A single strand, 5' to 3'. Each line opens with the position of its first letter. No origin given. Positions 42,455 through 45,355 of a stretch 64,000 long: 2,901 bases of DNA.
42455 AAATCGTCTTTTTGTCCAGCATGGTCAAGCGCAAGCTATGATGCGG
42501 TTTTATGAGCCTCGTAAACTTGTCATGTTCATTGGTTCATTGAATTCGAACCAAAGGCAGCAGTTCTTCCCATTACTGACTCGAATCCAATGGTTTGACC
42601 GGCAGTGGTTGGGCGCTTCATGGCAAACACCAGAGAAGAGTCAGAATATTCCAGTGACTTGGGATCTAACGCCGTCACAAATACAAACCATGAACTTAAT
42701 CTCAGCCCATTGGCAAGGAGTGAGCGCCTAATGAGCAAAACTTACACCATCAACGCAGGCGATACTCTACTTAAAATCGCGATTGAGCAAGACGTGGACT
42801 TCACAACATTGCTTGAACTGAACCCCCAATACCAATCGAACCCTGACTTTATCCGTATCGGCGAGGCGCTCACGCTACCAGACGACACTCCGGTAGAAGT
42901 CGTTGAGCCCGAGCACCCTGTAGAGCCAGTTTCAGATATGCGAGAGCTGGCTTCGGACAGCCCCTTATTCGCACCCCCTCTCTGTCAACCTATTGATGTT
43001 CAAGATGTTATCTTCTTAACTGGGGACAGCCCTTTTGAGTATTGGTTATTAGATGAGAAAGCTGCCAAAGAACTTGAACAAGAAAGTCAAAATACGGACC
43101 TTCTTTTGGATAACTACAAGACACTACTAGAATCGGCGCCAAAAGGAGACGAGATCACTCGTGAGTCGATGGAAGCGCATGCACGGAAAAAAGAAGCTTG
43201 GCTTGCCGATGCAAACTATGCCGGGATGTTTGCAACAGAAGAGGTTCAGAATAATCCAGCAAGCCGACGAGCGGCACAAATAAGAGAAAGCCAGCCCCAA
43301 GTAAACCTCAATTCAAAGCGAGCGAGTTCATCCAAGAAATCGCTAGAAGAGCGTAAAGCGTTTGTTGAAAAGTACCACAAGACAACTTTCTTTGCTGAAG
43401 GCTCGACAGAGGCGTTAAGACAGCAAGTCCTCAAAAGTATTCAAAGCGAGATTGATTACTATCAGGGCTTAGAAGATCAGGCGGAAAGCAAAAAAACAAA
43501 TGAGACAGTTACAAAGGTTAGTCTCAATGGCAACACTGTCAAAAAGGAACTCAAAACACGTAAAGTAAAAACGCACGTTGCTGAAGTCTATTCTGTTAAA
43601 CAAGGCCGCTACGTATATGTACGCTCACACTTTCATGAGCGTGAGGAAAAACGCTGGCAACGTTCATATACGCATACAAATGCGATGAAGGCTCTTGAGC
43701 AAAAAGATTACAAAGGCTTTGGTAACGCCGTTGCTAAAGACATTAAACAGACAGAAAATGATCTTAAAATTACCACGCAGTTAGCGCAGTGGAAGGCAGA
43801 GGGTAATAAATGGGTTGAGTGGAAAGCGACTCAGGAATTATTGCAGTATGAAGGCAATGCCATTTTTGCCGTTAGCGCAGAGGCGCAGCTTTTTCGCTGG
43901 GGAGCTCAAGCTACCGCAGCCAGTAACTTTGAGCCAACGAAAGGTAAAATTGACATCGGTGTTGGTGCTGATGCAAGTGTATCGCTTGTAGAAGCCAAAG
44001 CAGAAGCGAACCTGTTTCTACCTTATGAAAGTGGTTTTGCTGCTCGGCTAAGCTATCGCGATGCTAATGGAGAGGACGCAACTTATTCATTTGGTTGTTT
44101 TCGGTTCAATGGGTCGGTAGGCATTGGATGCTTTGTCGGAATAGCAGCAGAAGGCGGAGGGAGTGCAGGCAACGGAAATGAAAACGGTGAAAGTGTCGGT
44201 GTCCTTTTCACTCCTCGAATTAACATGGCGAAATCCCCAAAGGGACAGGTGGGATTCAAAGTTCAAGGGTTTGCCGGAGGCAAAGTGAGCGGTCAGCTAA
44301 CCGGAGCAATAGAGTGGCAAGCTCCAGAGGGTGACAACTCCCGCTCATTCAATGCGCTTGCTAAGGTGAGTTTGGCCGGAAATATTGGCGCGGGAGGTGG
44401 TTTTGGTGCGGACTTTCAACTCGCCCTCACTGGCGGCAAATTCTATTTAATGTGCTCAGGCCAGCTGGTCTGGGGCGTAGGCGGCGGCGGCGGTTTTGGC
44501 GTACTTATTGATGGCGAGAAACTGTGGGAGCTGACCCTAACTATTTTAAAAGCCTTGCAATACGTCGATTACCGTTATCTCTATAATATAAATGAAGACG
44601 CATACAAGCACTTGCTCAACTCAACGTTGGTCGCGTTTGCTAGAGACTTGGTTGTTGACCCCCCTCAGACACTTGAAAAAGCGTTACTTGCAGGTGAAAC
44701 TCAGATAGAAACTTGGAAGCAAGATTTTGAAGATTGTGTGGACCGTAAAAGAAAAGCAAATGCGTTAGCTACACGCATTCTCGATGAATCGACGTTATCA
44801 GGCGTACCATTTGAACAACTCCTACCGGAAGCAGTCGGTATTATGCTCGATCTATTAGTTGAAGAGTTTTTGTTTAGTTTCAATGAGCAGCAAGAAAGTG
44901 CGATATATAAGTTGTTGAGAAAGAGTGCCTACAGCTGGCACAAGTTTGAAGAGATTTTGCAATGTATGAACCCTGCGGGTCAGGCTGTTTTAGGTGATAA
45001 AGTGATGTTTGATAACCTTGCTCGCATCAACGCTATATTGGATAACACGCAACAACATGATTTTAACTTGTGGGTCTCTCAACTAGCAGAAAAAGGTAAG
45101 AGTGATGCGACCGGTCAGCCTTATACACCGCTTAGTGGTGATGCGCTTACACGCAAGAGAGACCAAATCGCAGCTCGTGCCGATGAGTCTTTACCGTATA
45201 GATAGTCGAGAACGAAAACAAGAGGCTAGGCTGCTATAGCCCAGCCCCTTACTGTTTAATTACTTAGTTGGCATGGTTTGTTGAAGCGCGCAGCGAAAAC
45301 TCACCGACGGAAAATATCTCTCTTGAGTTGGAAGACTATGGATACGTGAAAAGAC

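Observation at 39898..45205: Orphan T6SS auxiliary module (vgrG, DUF4123 adaptor, LysM/Gly-rich 824-aa effector) with no co-directional immunity gene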

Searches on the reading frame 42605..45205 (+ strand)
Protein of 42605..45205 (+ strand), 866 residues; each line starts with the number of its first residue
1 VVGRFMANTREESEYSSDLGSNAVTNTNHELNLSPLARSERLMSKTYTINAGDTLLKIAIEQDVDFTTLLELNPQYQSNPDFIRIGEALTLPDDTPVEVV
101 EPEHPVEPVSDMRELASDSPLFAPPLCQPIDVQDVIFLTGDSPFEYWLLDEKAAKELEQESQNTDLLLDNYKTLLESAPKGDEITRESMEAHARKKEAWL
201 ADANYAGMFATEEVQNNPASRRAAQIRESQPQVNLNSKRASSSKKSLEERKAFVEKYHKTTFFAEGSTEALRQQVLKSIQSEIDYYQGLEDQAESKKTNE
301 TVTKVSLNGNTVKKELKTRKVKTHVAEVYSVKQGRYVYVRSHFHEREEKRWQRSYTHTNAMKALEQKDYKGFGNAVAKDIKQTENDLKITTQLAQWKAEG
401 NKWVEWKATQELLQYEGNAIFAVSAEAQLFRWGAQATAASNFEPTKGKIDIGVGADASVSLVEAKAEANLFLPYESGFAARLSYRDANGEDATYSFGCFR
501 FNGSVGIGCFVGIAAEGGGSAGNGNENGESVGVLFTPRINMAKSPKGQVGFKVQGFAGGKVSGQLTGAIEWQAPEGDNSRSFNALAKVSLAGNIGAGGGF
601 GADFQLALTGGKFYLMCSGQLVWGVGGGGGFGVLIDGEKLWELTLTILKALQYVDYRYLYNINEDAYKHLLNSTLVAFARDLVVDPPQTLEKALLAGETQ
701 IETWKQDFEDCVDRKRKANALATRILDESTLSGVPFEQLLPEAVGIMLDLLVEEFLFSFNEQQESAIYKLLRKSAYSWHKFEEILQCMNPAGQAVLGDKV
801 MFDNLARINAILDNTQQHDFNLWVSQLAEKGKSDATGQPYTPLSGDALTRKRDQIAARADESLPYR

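Call 3: search_protein_families(library=pfam, proteins=[window:42605-45205:+], max_evalue=0.1)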
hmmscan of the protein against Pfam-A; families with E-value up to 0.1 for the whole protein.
window:42605-45205:+ (866 aa): 2 families
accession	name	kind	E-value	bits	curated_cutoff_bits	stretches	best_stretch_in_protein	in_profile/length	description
PF01476.26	LysM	-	3.3e-05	24.2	20.9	1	47-92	1-43/43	LysM domain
PF14025.11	DUF4241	-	0.095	13.2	27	0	320-373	32-87/189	Protein of unknown function (DUF4241)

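Call 6: find_homologous_proteins(query=window:42731-45205:+)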
Query window:42731-45205:+ (824 aa): 29 proteins with E <= 0.001 among 8000 candidates.
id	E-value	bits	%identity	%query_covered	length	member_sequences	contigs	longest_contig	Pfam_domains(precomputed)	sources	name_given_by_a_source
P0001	0.0e+0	1824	97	100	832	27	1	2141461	-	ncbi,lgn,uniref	ncbi:LysM peptidoglycan-binding domain-containing protein [Vibrio campbellii]|uniref:LysM peptidogly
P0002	0.0e+0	1492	79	100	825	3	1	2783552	PF01476.27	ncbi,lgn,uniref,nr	ncbi:LysM peptidoglycan-binding domain-containing protein [Vibrio japonicus]|uniref:LysM domain-cont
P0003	0.0e+0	1376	81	92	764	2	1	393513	-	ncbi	ncbi:LysM peptidoglycan-binding domain-containing protein [Vibrio sp. AND4]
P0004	0.0e+0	1287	69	100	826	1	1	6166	PF01476.27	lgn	-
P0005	0.0e+0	1086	57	100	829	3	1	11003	PF01476.27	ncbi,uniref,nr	ncbi:LysM peptidoglycan-binding domain-containing protein [Photobacterium halotolerans]|uniref:Pepti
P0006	0.0e+0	1067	57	99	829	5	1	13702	-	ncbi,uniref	ncbi:LysM domain-containing protein [Photobacterium sp. SP02]|uniref:LysM peptidoglycan-binding doma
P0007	0.0e+0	1063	57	99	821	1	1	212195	PF01476.27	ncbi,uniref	ncbi:LysM peptidoglycan-binding domain-containing protein [Photobacterium sp. 53610]|uniref:LysM pep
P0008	0.0e+0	1061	59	100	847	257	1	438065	PF01476.27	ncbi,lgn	ncbi:TPA: LysM domain-containing protein [Vibrio vulnificus]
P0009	0.0e+0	1042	57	100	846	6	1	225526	PF01476.27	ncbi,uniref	ncbi:LysM domain-containing protein [Vibrio campbellii]|uniref:LysM peptidoglycan-binding domain-con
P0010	9.9e-282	955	53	99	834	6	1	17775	PF01476.27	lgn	-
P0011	3.1e-261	887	50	99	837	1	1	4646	PF01476.27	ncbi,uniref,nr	ncbi:LysM peptidoglycan-binding domain-containing protein [Vibrio sp. ZSDE26]|uniref:LysM peptidogly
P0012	4.2e-224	765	45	99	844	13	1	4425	PF01476.27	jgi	jgi:LysM repeat protein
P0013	5.2e-217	741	45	99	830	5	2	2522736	PF01476.27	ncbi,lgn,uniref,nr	ncbi:LysM peptidoglycan-binding domain-containing protein [Aliivibrio sifiae]|uniref:LysM domain-con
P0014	4.5e-196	672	42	99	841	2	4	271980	PF01476.27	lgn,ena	-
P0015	1.1e-191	657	42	99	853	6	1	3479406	-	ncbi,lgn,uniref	ncbi:LysM peptidoglycan-binding domain-containing protein [Vibrio neptunius]|uniref:LysM peptidoglyc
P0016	4.2e-183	629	42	97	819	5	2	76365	PF01476.27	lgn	-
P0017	5.0e-183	629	41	97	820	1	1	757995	PF01476.27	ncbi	-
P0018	5.3e-183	629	41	97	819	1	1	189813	PF01476.27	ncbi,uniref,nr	ncbi:LysM peptidoglycan-binding domain-containing protein [Aliivibrio fischeri]|uniref:LysM peptidog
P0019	8.2e-182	625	41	97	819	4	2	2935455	PF01476.27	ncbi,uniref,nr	ncbi:LysM peptidoglycan-binding domain-containing protein [Aliivibrio fischeri]|uniref:LysM peptidog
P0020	3.9e-179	616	41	97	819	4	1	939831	PF01476.27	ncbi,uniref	ncbi:LysM peptidoglycan-binding domain-containing protein [Aliivibrio fischeri]|uniref:LysM peptidog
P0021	2.1e-178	613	41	97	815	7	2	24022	PF01476.27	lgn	-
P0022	5.7e-178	612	41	97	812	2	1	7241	PF01476.27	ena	-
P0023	1.2e-177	611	41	97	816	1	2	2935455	PF01476.27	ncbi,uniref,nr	ncbi:LysM domain-containing protein [Aliivibrio fischeri]|uniref:LysM peptidoglycan-binding domain-c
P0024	2.7e-177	610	40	97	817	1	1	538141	PF01476.27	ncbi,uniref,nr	ncbi:LysM peptidoglycan-binding domain-containing protein [Aliivibrio fischeri]|uniref:LysM peptidog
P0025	4.8e-177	609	41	97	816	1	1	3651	PF01476.27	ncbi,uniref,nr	ncbi:LysM peptidoglycan-binding domain-containing protein [Aliivibrio fischeri]|uniref:LysM peptidog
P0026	1.9e-176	607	40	97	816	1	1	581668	PF01476.27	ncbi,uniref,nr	ncbi:LysM peptidoglycan-binding domain-containing protein [Aliivibrio fischeri]|uniref:LysM peptidog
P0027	3.9e-173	596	39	100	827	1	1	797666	PF01476.27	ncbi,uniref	ncbi:LysM peptidoglycan-binding domain-containing protein [Vibrio lamellibrachiae]|uniref:LysM pepti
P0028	4.2e-170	586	39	100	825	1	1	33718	PF01476.27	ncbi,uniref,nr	ncbi:LysM peptidoglycan-binding domain-containing protein [Vibrio sp. ZSDE26]|uniref:LysM peptidogly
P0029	4.0e-15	73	27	35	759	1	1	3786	-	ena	-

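Call 19: search_protein_families(library=ncbifam, proteins=[window:42731-45205:+], max_evalue=1)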
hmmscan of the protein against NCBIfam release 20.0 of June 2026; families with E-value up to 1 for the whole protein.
window:42731-45205:+ (824 aa): 6 families
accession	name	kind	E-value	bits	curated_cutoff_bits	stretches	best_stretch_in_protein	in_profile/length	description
TIGR02899.1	spore_safA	subfamily_domain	1.1e-05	25.3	67.85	1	9-50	3-43/44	SafA/ExsA family spore coat assembly protein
NF047755.1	LIC_10271_M23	exception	0.0016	18.3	180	1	2-86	24-101/207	LIC_10271 family cell wall hydrolase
NF012230.0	LWXIA_domain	equivalog_domain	0.019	15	33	1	23-47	47-71/74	LWXIA domain-containing protein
NF042931.1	SAG1386_EF1546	equivalog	0.057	13.5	80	1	3-47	110-155/158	SAG1386/EF1546 family surface-associated protein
NF040883.1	amid_act_ActS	equivalog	0.06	12.6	375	1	3-50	34-79/242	amidase activator ActS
NF008399.0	PRK11198.1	equivalog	0.13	12.7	134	1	2-51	95-147/149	peptidoglycan-binding protein LysM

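Call 20: search_solved_structures(query=window:42731-45205:+, max_evalue=10)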
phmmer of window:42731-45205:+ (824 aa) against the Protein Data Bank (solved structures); distinct sequences matched with E-value up to 10: 10.
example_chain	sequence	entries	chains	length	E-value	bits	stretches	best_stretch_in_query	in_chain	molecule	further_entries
4b8v_A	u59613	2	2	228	7.4e-05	24.5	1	4-50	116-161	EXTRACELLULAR PROTEIN 6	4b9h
7r1l_A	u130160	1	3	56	0.0018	19.9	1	5-51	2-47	Spore coat assembly protein SafA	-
11ci_A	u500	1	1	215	0.92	11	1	3-61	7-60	Probable cell wall hydrolase LytN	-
5k2l_A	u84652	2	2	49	1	10.8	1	2-50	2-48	Chitinase, lysozyme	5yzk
4uz2_A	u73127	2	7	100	1.2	10.6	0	3-52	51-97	CELL WALL-BINDING ENDOPEPTIDASE-RELATED PROTEIN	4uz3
6qup_A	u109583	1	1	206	1.5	10.3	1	4-56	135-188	LysM type receptor kinase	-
5bum_A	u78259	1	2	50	1.6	10.2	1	4-50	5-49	Chitinase A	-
4xcm_A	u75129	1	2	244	1.6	10.2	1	3-66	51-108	Cell wall-binding endopeptidase-related protein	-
7jtr_B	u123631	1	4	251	2.5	9.5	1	438-567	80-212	single-chain Fv antibody fragment (scFv)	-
2a9n_A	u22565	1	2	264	3.7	9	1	451-510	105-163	fluorescein-scfv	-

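Call 25: find_related_loci(query=A1, collection=genome_contigs, flank=8000)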
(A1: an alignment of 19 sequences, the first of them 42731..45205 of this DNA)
Query A1 (824 aa) in genome_contigs; peptide patterns used: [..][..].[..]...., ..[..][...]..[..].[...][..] (x = any residue, [..] = any of these).
61 stretches matched a pattern; 23 encode a relative of the query (tblastn E <= 1e-3); 22 distinct loci.
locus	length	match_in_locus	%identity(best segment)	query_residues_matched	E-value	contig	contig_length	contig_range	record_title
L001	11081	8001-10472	93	1-824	0e+0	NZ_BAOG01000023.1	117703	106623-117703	Vibrio jasicida CAIM 1864 = LMG 25398, whole genome shotgun sequence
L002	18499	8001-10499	81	1-824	0e+0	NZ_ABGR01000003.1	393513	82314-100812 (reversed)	Vibrio sp. AND4 1103602000598, whole genome shotgun sequence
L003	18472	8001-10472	58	1-820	0e+0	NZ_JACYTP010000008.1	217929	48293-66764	Photobacterium arenosum strain CAU 1568 contig8, whole genome shotgun sequence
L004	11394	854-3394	57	1-824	0e+0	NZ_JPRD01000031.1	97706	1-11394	Vibrio owensii CAIM 1854 = LMG 25443 strain DY05 contig_31, whole genome shotgun sequence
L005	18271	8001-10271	55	90-824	0e+0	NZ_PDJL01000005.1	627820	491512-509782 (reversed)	Vibrio sp. ES.051 Ga0070026_15, whole genome shotgun sequence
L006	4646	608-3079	50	1-816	0e+0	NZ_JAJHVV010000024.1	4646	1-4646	Vibrio amylolyticus strain ZSDE26 24, whole genome shotgun sequence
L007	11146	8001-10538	58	1-824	0e+0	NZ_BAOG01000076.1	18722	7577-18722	Vibrio jasicida CAIM 1864 = LMG 25398, whole genome shotgun sequence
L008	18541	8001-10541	58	1-824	0e+0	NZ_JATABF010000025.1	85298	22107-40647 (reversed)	Vibrio sp. M260121 M260121_25, whole genome shotgun sequence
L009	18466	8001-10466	41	1-816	0e+0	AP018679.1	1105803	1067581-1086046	Vibrio algivorus SA2 DNA, chromosome 2, complete geome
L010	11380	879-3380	41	2-813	0e+0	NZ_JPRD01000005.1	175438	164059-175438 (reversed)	Vibrio owensii CAIM 1854 = LMG 25443 strain DY05 contig_5, whole genome shotgun sequence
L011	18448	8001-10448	41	1-813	0e+0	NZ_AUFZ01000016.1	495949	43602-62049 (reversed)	Vibrio litoralis DSM 17657 K358DRAFT_scaffold00003.3_C, whole genome shotgun sequence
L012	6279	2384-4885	41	2-813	0e+0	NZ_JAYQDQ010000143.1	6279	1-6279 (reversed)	MAG: Vibrio sp. isolate 139583_S184_metabat_bins_sens.tsv.103 NODE_11013_length_6279_cov_9.294505, whole genome shotgun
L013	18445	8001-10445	40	1-813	0e+0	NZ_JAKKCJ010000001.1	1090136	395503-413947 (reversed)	Vibrio sp. CK2-1 CK2-1_1, whole genome shotgun sequence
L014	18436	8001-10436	42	1-813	0e+0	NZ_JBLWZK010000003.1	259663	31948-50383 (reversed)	MAG: Vibrio sp. isolate EC02-08 C02maxbin.010RE.5K@3, whole genome shotgun sequence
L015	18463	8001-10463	39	1-813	0e+0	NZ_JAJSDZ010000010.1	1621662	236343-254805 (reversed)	Vibrio salinus strain DNF-1 tig00015871.tig00015872, whole genome shotgun sequence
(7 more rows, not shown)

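Call 34: predict_structure(alignment_id=A1)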
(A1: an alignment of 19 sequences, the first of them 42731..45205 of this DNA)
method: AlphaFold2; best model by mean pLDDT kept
length: 824 residues; sequences in the alignment: 19
mean_pLDDT: 61.1   pTM: 0.39
mean pLDDT of the five models: 61.1, 58.3, 55.3, 55.1, 52.9
residues with pLDDT >= 90: 20; 70-90: 352; 50-70: 187; < 50: 265
segments of 3 or more residues with pLDDT < 50: 77-86, 138-142, 170-182, 185-189, 217-222, 254-280, 358-360, 363-432, 463-523, 535-537, 548-575, 577-590, 615-620, 819-824
pLDDT, mean of each block of 10 residues (from residue 1): 72 81 77 76 77 55 76 50 50 72 77 86 79 61 58 73 66 41 47 66 81 61 60 78 75 44 34 35 72 77 79 71 68 76 61 56 46 33 35 27 24 19 33 56 54 65 33 20 21 23 32 29 57 58 54 33 40 44 38 61 58 49 76 75 67 79 80 85 81 80 91 87 91 83 87 78 84 81 76 78 86 64 36
secondary structure, 60 per line:
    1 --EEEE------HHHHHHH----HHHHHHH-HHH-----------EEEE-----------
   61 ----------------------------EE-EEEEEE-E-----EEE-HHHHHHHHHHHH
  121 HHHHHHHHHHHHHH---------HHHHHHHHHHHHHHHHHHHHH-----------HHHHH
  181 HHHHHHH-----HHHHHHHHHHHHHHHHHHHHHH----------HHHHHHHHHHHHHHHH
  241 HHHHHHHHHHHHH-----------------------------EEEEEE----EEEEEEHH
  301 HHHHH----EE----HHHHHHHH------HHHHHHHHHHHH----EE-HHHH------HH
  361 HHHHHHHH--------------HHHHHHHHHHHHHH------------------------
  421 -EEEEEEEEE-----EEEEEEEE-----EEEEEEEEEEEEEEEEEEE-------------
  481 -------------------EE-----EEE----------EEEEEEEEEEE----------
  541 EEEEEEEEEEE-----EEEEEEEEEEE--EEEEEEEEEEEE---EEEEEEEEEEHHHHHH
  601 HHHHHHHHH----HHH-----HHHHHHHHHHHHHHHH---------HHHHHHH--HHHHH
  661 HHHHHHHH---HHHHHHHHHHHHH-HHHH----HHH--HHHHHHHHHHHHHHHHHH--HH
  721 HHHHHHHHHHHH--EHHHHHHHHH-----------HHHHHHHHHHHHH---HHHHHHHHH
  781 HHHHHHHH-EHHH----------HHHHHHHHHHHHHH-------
elements in order (helices of 4 or more, strands of 3 or more residues): E3-6 H13-19 H24-30 E46-49 E92-97 E105-107 H109-134 H144-164 H176-187 H193-214 H225-253 E283-288 E293-298 H299-305 H316-323 H330-341 H349-352 H359-368 H383-396 E422-430 E436-443 E449-467 E507-509 E520-530 E541-551 E557-567 E570-581 E585-594 H595-609 H622-637 H647-653 H656-668 H672-684 H686-689 H699-716 H719-732 H736-744 H756-768 H772-788 H804-817

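Call 37: search_protein_representatives(alignment_id=A1)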
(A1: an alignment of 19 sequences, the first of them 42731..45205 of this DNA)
Query: 19 sequences, 835 profile positions. Proteins with E-value up to 0.001 (for the whole library): 4862; up to 1e-10: 875; up to 1e-30: 116. The best 150 are listed.
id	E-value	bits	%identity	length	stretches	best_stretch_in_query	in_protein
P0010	0.0e+00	1333.8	-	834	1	1-830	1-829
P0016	0.0e+00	1220.7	-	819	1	1-809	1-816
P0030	0.0e+00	1175.6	-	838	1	1-828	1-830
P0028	0.0e+00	1140.7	-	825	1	1-828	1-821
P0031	0.0e+00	1070.7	-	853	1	2-828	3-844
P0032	5.0e-286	967.6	-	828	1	1-825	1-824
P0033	4.5e-279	944.6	-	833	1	1-831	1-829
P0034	7.9e-273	923.9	-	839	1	1-828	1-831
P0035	9.6e-237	804.6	-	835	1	1-830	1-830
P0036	7.3e-234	795.0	-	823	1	1-815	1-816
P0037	3.2e-231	786.3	-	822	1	2-826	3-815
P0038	1.1e-217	741.6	-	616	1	266-830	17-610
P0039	4.7e-211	719.6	-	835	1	2-826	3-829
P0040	7.7e-205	699.0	-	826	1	2-830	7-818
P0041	9.6e-199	678.9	-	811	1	40-827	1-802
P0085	4.1e-49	183.9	-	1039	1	244-785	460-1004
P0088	2.3e-48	181.4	-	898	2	193-791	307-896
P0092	2.6e-47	177.9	-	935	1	265-807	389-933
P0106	7.2e-41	156.6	-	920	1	285-796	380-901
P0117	2.7e-36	141.5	-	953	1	281-802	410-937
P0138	2.2e-31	125.3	-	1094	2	452-753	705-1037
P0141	5.9e-31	123.8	-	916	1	377-763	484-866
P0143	1.4e-30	122.6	-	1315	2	343-722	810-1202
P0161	1.3e-27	112.8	-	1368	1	258-771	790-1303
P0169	5.3e-27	110.8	-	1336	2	304-760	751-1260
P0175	1.2e-26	109.6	-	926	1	278-757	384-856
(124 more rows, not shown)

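Call 39: list_cluster_members(proteins=[P0085, P0117, P0092, P0106, P0141, P0175, P0138, P0143, P0161, P0088])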
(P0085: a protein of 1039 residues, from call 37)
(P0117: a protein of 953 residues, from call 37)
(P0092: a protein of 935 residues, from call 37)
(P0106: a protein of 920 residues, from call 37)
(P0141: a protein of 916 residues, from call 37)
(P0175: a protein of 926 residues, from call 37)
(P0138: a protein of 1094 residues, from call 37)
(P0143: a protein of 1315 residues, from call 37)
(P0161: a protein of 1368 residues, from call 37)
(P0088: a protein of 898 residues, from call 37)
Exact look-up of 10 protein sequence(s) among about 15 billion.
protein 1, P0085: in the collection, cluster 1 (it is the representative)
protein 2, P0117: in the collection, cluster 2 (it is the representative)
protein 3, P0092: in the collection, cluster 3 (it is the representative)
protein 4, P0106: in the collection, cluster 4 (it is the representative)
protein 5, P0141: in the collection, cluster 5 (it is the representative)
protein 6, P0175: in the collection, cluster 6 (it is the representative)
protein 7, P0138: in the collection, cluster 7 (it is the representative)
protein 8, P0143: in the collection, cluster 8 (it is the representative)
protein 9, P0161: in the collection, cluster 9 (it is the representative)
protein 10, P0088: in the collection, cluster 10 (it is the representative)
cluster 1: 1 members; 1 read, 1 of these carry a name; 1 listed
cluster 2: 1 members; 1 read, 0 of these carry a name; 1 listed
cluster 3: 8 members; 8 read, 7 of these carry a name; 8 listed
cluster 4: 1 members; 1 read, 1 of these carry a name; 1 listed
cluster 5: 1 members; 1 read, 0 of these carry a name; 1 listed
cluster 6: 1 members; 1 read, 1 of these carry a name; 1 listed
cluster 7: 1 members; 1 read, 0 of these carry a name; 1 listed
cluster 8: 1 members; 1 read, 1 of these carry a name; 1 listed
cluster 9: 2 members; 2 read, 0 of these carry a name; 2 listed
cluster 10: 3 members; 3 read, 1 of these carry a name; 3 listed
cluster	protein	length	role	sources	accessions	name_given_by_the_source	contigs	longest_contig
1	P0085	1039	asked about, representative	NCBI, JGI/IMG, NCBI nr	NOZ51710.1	MAG: hypothetical protein GXP08_01005 [Gammaproteobacteria bacterium] | hypothetical protein [Gammaproteobacteria bacterium]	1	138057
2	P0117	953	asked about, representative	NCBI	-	-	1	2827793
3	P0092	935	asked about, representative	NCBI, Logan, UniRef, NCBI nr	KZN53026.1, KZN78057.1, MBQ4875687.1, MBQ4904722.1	hypothetical protein [Pseudoalteromonas luteoviolacea] | LysM domain-containing protein n=1 Tax=Pseudoalteromonas luteoviolacea H33 TaxID=1365251 ...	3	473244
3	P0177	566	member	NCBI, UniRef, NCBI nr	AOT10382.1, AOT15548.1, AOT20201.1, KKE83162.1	hypothetical protein [Pseudoalteromonas luteoviolacea] | Uncharacterized protein n=1 Tax=Pseudoalteromonas luteoviolacea S4054 TaxID=1129367 ...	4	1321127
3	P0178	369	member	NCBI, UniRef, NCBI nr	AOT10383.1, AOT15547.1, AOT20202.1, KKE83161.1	hypothetical protein [Pseudoalteromonas luteoviolacea] | Uncharacterized protein n=1 Tax=Pseudoalteromonas luteoviolacea S4054 TaxID=1129367 ...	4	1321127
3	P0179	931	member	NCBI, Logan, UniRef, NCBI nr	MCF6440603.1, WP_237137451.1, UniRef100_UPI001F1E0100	hypothetical protein L1077_14285 [Pseudoalteromonas luteoviolacea] | hypothetical protein n=1 Tax=Pseudoalteromonas luteoviolacea TaxID=43657 ... | hypothetical protein [Pseudoalteromonas luteoviolacea]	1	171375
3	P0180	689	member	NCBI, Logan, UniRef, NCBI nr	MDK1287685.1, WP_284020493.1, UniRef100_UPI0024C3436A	hypothetical protein [Pseudoalteromonas umbrosa] | hypothetical protein n=1 Tax=Pseudoalteromonas umbrosa TaxID=3048489 RepID=UPI0024C3436A | hypothetical protein [Pseudoalteromonas sp. B95]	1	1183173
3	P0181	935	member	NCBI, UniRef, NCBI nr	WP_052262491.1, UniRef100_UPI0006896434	hypothetical protein [Pseudoalteromonas luteoviolacea] | hypothetical protein n=1 Tax=Pseudoalteromonas luteoviolacea TaxID=43657 ...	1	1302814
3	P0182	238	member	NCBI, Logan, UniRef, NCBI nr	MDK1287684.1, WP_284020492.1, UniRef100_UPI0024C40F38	hypothetical protein [Pseudoalteromonas umbrosa] | hypothetical protein n=1 Tax=Pseudoalteromonas umbrosa TaxID=3048489 RepID=UPI0024C40F38 | hypothetical protein [Pseudoalteromonas sp. B95]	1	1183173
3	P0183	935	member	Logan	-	-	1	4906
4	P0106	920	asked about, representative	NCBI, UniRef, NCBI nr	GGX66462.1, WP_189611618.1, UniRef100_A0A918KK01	hypothetical protein [Saccharospirillum salsuginis] | Uncharacterized protein n=1 Tax=Saccharospirillum salsuginis TaxID=418750 ...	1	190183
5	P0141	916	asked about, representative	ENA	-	-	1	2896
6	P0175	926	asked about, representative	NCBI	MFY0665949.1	MAG: hypothetical protein JXQ97_15105 [Natronospirillum sp.]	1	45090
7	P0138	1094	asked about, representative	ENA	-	-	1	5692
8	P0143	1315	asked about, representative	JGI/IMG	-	Rhs element Vgr protein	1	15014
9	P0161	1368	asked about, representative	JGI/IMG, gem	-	-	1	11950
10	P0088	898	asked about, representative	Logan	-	-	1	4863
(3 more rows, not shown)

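Call 81: search_protein_families(library=padloc, proteins=[window:42731-45205:+], max_evalue=0.001)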
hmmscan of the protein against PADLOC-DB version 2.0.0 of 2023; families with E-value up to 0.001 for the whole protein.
window:42731-45205:+ (824 aa): 0 families
